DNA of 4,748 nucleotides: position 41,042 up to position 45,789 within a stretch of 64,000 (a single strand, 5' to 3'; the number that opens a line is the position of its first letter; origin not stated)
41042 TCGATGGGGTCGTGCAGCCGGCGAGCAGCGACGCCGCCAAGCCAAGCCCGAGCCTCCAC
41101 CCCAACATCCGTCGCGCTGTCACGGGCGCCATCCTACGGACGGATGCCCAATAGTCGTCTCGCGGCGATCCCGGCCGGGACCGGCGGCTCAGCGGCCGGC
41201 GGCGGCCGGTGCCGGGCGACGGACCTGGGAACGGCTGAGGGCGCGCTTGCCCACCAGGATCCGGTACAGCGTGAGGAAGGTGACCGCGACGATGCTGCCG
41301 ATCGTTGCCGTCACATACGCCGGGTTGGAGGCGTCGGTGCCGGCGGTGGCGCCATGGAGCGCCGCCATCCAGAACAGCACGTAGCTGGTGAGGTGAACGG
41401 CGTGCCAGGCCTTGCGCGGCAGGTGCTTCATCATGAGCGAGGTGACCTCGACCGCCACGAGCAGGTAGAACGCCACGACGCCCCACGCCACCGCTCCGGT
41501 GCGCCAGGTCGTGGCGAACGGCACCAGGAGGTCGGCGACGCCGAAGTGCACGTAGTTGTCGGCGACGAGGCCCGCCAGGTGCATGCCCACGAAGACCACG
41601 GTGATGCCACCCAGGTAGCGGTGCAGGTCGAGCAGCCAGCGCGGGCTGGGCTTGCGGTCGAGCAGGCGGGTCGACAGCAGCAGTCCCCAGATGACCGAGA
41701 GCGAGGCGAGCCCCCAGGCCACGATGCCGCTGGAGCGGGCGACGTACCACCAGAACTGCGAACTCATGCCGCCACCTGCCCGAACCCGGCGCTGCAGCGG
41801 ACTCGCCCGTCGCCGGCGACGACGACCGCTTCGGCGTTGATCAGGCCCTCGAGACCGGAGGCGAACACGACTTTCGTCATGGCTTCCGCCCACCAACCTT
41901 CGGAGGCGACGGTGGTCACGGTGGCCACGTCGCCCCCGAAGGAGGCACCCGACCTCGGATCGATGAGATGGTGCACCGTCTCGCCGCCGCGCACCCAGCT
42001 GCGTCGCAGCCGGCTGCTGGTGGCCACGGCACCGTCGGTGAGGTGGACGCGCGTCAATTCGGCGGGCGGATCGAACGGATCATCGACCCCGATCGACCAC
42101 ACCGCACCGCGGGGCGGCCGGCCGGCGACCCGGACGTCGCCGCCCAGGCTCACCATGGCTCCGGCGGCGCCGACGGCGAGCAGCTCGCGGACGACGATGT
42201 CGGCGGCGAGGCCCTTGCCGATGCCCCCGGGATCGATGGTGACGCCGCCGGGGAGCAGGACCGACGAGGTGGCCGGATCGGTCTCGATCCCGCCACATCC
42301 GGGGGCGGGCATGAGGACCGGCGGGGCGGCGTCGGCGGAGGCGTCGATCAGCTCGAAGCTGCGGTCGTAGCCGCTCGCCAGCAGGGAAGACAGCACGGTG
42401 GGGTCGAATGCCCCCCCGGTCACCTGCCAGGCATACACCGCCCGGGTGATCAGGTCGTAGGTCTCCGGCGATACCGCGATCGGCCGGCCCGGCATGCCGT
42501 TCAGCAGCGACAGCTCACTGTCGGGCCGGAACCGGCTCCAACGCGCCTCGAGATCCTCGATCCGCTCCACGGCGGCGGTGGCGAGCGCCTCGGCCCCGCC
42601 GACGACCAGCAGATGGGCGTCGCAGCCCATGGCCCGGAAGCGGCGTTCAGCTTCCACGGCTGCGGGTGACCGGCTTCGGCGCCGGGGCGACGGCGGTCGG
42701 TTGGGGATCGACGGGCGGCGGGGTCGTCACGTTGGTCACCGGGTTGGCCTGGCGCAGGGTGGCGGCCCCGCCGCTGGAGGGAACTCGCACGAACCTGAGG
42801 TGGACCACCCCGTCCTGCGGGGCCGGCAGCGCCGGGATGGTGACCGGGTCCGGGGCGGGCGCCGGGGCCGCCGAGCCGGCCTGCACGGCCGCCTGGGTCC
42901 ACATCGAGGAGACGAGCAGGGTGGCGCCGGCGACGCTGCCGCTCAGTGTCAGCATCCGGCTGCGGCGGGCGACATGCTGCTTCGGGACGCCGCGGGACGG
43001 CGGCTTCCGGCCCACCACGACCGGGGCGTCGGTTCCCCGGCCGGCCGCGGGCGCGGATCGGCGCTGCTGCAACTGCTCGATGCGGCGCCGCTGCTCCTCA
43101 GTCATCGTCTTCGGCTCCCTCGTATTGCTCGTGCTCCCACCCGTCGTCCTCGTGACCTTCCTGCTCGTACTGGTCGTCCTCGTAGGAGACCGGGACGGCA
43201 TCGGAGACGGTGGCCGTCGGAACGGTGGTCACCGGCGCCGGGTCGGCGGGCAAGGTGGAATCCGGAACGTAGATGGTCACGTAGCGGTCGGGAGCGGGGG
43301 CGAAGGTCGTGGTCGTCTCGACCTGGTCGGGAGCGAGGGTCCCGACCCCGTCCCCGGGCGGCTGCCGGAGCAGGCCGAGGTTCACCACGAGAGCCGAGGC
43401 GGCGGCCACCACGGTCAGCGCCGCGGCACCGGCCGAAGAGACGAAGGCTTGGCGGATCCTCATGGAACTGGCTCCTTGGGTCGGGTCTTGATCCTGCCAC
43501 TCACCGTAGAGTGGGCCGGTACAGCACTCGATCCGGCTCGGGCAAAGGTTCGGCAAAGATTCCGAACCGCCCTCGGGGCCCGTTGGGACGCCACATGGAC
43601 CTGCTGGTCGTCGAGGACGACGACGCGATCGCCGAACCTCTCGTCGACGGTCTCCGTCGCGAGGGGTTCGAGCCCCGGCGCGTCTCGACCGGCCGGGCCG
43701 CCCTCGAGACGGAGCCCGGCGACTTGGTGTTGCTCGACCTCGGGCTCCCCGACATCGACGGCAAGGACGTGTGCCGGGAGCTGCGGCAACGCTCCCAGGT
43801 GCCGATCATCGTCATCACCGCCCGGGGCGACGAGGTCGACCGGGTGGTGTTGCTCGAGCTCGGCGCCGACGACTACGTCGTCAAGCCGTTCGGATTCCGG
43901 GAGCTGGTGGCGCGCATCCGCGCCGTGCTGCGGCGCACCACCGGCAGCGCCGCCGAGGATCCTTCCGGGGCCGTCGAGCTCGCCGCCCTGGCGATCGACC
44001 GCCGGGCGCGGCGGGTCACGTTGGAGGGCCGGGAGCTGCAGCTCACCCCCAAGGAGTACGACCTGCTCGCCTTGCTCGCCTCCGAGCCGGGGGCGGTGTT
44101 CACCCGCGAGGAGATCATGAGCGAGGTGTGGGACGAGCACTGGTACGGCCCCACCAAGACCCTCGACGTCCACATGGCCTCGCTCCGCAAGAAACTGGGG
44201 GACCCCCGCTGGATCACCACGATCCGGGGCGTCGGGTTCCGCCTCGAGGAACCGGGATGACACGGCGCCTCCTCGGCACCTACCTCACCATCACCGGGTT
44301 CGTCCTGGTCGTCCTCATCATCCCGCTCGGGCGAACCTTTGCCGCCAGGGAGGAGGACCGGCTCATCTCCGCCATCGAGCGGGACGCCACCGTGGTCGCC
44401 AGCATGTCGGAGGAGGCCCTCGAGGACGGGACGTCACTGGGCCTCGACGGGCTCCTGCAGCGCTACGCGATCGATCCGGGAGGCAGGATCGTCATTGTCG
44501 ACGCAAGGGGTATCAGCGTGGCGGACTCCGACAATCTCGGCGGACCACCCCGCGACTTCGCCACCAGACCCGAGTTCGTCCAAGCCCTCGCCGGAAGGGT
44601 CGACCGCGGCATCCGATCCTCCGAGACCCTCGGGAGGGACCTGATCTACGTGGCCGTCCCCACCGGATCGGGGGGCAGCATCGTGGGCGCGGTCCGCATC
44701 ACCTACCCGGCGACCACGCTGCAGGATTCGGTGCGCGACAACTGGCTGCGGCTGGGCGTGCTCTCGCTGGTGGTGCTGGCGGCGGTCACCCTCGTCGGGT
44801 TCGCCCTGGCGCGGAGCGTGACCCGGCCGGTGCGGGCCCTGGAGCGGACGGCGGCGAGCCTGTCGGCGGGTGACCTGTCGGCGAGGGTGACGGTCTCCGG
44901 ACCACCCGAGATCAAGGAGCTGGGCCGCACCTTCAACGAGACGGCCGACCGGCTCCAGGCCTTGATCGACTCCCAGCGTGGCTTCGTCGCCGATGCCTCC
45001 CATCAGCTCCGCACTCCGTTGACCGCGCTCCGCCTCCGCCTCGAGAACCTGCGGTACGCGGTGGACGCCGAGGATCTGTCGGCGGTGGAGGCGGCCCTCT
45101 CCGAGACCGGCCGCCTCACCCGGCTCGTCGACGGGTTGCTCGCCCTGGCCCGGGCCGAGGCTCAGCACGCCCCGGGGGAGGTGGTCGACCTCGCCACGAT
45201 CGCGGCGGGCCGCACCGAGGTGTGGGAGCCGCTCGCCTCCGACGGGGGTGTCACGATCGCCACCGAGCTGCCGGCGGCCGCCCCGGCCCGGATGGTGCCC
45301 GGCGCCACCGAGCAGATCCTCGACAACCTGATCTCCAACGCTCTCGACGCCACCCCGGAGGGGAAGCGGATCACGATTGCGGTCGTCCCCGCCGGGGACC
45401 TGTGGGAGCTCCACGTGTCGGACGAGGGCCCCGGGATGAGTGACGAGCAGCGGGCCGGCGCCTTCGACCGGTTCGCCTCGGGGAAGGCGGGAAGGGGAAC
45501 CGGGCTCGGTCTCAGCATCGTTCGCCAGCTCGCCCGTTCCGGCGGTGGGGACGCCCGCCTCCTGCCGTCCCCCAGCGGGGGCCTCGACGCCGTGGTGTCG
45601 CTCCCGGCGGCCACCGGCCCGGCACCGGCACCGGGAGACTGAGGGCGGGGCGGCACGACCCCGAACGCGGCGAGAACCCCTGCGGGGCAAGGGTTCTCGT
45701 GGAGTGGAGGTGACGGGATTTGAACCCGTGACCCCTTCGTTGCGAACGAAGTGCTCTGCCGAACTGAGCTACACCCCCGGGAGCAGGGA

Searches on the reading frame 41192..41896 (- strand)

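Call 63: search_protein_families(library=pfam, proteins=[window:41192-41896:-], max_evalue=0.001)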
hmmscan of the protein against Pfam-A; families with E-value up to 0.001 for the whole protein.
window:41192-41896:- (235 aa): 1 family
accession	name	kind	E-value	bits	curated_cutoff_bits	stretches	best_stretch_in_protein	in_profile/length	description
PF01794.25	Ferric_reduct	-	1.1e-06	29.2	28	1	57-178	2-120/121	Ferric reductase like transmembrane component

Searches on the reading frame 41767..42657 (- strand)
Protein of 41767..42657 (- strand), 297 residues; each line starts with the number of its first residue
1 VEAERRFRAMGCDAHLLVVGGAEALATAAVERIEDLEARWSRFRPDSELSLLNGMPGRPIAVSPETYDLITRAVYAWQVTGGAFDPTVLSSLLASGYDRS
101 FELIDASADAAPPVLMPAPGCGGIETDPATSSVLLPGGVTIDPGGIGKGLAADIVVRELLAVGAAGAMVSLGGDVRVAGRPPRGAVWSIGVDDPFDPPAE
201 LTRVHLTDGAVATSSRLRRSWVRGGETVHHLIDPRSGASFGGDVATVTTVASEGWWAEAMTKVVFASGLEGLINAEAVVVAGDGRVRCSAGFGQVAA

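Call 63: search_protein_families(library=pfam, proteins=[window:41767-42657:-], max_evalue=0.001)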
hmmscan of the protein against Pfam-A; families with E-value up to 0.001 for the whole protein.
window:41767-42657:- (297 aa): 1 family
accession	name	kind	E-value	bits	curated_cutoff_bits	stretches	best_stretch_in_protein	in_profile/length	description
PF02424.20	ApbE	-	1.2e-51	176.2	25.6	1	10-271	1-250/266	ApbE family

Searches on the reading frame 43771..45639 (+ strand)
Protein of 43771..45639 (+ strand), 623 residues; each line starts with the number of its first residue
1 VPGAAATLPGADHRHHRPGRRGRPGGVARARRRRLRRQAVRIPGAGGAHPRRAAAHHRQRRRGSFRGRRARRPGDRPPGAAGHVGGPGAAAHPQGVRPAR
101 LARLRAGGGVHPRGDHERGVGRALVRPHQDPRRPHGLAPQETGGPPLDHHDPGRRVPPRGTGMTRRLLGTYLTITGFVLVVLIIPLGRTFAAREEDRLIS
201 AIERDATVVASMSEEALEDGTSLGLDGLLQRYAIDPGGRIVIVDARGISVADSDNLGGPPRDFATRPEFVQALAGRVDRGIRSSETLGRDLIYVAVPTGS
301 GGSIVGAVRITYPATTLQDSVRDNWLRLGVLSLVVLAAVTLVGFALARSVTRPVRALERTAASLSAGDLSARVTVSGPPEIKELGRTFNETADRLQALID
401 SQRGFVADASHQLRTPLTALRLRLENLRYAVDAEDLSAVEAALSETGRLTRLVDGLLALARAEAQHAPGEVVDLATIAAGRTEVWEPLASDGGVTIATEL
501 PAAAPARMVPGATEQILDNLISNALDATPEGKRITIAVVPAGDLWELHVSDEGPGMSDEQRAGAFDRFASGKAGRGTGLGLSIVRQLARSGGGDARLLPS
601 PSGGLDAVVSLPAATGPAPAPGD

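Call 63: search_protein_families(library=pfam, proteins=[window:43771-45639:+], max_evalue=0.001)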
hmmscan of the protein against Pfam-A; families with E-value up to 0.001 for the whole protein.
window:43771-45639:+ (623 aa): 4 families
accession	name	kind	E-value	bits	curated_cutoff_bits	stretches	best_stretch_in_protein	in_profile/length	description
PF02518.31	HATPase_c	-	1e-19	71.5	26.4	1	514-614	7-110/111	Histidine kinase-, DNA gyrase B-, and HSP90-like ATPase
PF00672.30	HAMP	-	6e-16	58.9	25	1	346-397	2-53/53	HAMP domain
PF00512.31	HisKA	-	1.3e-14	54.4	26.9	1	402-464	2-65/66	His Kinase A (phospho-acceptor) domain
PF02743.24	dCache_1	-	3.1e-06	27.3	45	1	199-323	33-161/240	Cache domain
